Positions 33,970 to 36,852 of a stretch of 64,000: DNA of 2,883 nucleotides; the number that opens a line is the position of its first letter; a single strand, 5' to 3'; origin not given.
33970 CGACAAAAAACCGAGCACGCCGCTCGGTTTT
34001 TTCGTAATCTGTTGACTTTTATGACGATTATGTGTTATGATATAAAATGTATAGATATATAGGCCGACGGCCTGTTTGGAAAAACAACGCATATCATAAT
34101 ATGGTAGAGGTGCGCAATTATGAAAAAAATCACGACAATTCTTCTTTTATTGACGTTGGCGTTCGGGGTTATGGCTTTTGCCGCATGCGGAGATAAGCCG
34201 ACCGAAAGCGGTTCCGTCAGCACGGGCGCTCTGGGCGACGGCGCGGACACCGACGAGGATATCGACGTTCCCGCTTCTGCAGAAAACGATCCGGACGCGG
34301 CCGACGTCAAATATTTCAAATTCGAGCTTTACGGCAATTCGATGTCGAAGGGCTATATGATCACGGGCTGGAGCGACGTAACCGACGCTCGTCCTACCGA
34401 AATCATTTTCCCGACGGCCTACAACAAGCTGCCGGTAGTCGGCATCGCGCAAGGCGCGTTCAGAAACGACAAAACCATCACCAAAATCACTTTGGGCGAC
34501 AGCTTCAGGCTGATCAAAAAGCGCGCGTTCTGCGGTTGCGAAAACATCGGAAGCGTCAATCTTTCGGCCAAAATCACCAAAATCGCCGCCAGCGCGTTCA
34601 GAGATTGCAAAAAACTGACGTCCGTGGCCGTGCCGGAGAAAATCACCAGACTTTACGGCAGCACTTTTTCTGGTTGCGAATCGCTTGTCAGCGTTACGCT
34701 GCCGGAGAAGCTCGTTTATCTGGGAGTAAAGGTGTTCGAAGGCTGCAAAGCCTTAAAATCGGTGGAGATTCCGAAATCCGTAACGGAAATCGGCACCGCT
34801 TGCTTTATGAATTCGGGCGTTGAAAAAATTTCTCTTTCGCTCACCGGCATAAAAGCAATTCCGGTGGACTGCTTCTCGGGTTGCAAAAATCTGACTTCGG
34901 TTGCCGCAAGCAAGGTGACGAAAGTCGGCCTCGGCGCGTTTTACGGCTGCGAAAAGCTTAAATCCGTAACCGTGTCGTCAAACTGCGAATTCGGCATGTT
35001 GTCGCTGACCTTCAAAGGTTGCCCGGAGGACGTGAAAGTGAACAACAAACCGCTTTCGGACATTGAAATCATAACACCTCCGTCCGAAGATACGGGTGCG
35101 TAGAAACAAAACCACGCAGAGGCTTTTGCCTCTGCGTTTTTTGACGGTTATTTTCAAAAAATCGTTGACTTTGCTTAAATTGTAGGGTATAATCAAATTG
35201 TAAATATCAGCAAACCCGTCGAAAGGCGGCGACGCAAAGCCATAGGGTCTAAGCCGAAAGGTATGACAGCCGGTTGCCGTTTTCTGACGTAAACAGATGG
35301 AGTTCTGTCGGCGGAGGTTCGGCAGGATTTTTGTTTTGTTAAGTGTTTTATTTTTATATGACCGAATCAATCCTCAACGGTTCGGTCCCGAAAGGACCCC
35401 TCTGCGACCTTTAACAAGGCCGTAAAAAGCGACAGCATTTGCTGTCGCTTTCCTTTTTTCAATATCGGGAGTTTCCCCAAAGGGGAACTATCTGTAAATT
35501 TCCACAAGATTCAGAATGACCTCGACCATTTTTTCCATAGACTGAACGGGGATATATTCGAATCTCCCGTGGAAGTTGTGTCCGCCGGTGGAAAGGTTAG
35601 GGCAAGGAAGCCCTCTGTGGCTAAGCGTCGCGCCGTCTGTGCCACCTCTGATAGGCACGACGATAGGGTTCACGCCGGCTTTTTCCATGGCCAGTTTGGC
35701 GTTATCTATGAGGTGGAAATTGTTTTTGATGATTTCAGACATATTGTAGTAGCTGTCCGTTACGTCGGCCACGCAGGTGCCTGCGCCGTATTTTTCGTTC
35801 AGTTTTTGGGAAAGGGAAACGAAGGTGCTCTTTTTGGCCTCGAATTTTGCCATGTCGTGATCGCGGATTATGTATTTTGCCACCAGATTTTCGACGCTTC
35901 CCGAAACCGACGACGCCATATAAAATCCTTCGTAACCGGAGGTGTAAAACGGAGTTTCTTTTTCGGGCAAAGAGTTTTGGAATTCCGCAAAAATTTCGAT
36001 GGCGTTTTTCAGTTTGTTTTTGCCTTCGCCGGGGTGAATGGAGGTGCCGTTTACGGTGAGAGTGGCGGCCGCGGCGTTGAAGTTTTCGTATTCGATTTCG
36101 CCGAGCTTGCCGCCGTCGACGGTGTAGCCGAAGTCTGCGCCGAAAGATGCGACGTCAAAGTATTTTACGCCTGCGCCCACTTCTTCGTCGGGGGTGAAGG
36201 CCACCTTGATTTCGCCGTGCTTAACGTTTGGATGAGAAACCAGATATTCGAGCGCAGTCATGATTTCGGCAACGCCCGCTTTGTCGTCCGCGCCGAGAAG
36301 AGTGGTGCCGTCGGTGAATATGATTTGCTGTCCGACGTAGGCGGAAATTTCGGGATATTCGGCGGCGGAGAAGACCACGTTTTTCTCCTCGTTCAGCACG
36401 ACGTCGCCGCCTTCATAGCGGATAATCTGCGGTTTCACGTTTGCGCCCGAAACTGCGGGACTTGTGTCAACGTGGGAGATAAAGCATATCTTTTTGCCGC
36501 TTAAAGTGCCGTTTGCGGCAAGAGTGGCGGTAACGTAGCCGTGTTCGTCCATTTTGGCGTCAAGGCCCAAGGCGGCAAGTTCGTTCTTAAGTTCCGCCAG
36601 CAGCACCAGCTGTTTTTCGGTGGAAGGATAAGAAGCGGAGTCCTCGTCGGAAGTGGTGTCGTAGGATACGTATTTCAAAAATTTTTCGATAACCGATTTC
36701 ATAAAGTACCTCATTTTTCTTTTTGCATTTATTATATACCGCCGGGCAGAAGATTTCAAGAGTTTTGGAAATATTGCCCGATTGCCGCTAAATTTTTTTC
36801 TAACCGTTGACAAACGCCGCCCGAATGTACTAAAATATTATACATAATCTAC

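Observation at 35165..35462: Orphan c-di-GMP-I riboswitch transcription unit with no gene behind it, convergent on pepT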

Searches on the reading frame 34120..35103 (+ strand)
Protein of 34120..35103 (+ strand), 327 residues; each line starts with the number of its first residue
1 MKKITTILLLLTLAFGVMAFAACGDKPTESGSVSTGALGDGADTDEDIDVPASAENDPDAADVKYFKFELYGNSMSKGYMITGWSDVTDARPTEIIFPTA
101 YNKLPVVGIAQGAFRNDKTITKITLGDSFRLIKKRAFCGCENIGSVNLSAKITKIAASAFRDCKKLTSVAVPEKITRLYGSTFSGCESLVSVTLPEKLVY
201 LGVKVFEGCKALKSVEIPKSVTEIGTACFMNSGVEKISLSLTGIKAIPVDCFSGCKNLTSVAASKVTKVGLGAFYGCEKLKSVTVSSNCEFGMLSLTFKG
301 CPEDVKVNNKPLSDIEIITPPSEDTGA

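Call 33: search_protein_families(library=pfam, proteins=[window:34120-35103:+])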
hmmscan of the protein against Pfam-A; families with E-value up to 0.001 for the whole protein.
window:34120-35103:+ (327 aa): 2 families
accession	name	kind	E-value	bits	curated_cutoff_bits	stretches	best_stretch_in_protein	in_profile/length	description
PF13306.12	LRR_5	-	3.5e-56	189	27.7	2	109-232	3-123/127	BspA type Leucine rich repeat region (6 copies)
PF13855.12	LRR_8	-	4.2e-09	36.5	27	0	233-288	2-59/61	Leucine rich repeat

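Call 62: find_homologous_proteins(query=window:34120-35103:+, max_evalue=1e-40)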
Query window:34120-35103:+ (327 aa): 96 proteins with E <= 1e-40 among 4535 candidates.
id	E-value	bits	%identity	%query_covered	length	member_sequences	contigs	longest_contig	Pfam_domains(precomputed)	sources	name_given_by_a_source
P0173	1.4e-207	706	98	100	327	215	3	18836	PF13306.13,PF13855.13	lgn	-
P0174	9.0e-187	638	87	99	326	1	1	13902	PF13306.13,PF13855.13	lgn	-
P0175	3.9e-152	524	73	99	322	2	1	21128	PF13306.13,PF13855.13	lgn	-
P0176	1.2e-62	230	42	94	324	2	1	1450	PF13306.13,PF13855.13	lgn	-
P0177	7.7e-60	221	38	56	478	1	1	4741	PF13306.13,PF13855.13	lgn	-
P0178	2.1e-59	219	31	54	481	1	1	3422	PF23454.2,PF13306.13,PF05725.19,PF13855.13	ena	-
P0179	8.2e-57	211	36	57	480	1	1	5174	PF13306.13,PF05725.19,PF13855.13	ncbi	-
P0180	1.1e-56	211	27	94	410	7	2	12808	PF13306.13,PF13855.13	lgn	-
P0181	1.1e-56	211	33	64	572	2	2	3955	PF13306.13,PF13855.13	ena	-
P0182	4.2e-56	209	34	51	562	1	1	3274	PF13306.13,PF13855.13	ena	-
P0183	8.5e-56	208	34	54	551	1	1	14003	PF13306.13,PF13855.13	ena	-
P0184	2.1e-55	206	35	55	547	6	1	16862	PF13306.13,PF13855.13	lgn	-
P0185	3.1e-55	206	36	92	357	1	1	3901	PF13306.13,PF12799.14,PF13855.13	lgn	-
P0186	1.8e-54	203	31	60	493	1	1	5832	PF13306.13,PF13855.13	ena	-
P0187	7.5e-54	201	36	43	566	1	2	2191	PF13306.13,PF13855.13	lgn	-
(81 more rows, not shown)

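Call 63: find_encoding_contigs(protein=P0176, flank=3000, max_places=3)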
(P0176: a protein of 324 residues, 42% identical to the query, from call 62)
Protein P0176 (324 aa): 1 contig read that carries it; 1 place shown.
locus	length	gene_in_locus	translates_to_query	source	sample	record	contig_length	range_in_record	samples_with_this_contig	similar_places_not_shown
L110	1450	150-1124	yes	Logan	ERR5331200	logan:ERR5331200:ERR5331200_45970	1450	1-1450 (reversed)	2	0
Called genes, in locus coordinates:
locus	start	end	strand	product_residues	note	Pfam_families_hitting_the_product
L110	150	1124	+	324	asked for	PF13306:LRR_5, PF13855:LRR_8 (faint), PF13306:LRR_5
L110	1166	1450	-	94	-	?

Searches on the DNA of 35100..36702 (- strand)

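Call 11: search_rna_families(sources=[L011, L012, L013, L014, L015, L016, L017, L018, L019, L020, L021, L022, L026, L027, L029, L031], threshold=gathering)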
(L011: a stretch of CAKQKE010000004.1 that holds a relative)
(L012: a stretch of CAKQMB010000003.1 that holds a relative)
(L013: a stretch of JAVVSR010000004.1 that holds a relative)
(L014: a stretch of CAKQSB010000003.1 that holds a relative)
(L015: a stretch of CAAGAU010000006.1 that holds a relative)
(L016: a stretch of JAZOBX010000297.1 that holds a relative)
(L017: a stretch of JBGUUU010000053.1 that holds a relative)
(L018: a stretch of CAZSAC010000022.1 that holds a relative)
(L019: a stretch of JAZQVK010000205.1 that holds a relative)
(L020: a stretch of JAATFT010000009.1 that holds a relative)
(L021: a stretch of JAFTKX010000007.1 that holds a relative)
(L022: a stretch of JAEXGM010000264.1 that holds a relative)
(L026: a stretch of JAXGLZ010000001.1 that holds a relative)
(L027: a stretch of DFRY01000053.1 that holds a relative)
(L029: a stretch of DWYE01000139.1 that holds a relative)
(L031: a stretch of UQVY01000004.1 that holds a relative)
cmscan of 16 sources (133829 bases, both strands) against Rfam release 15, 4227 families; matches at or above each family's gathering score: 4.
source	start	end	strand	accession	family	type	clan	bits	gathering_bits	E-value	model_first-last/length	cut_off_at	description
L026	6958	7224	+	RF01854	Bacteria_large_SRP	Gene;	CL00003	192.6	60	6.5e-32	1-256/256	no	Bacterial large signal recognition particle RNA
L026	5704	5839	+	RF00050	FMN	Cis-reg; riboswitch;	-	98.9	66.2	2.2e-21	1-138/138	no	FMN riboswitch aptamer (RFN element)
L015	116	201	-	RF00005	tRNA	Gene; tRNA;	CL00001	52.9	29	3.3e-08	1-71/71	no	tRNA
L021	2177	2262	-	RF00005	tRNA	Gene; tRNA;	CL00001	51.6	29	7.7e-08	1-71/71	no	tRNA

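Call 23: search_rna_families(source=window, start=35100, end=35500, threshold=evalue, max_evalue=10)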
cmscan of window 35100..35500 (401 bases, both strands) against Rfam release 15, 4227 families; matches with E-value up to 10: 19.
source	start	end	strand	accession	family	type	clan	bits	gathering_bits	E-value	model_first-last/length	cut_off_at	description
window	35199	35281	+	RF01051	c-di-GMP-I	Cis-reg; riboswitch;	CL00126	69.4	35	9.9e-14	1-87/87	no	c-di-GMP-I riboswitch aptamer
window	35455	35489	-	RF01371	CRISPR-DR58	Gene; CRISPR;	-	21.8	38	0.067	1-37/37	no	CRISPR RNA direct repeat element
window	35102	35214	-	RF04312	trpB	Cis-reg;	-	20.1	59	2.1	1-107/107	no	trpB ncRNA motif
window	35111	35197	-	RF02379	csRNA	Gene; sRNA;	-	20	57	3.1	1-93/93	no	Cia-dependent small RNA csRNA1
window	35104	35202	-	RF02029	sraA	Gene; sRNA;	-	18.1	56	2.9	1-95/95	no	sraA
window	35384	35469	+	RF02621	BSnc120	Gene; sRNA;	-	17.2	114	0.42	1-88/88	no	Brucella sRNA 120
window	35103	35192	-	RF02432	SpF25_sRNA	Gene; sRNA;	-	17.1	48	3.1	1-102/102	no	Streptococcus sRNA SpF25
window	35426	35451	+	RF00084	CsrC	Gene; sRNA;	CL00106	16.9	61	0.0046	214-239/255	no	CsrC RNA family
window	35384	35451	+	RF02875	AS-pc01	Gene; antisense;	-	16.2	79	2.3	1-99/99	no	Antisense to pHK01_035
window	35142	35221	-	RF01192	SNORD11B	Gene; snRNA; snoRNA; CD-box;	CL00103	16.1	50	6.3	1-87/87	no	Small nucleolar RNA SNORD11B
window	35335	35462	+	RF02529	SSRC8_1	Gene; sRNA;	-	15.8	80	2.7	1-150/150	no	Streptococcus sRNA SSRC8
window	35108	35141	+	RF03560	mir-3926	Gene; miRNA;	-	15.3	82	5.6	12-52/63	no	mir-3926 microRNA precursor family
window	35324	35425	+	RF01719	Pseudomon-1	Gene; sRNA;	-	14.9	50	2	1-116/116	no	Pseudomon-1/ErsA RNA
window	35405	35451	+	RF03533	SQ1002_RNA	Gene; sRNA;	-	14.7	128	0.8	50-104/237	no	Clostridioides difficile sRNA SQ1002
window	35379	35408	-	RF01337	CRISPR-DR24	Gene; CRISPR;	-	14.7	35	4.3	1-30/30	no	CRISPR RNA direct repeat element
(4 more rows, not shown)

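Call 55: search_dna_similar(query=window:35160-35465:+, collection=plasmids, mode=distant, max_rows=10)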
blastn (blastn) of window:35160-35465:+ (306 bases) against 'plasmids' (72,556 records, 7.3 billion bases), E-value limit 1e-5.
Records with a match: 1; places in all: 2; records where one place covers at least 80% of the query: 0.
Best place of each record, by identity: 80-90% 1.
By first word of the organism name: Ruminococcus 1.
By predicted mobility (MOB-suite, as given by PLSDB): mobilizable 1.
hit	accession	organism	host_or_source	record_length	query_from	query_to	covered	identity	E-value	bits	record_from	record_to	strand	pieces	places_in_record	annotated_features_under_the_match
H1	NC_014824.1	Ruminococcus albus 7 = DSM 20455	-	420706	62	118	19%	87.9%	2e-8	67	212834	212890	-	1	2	none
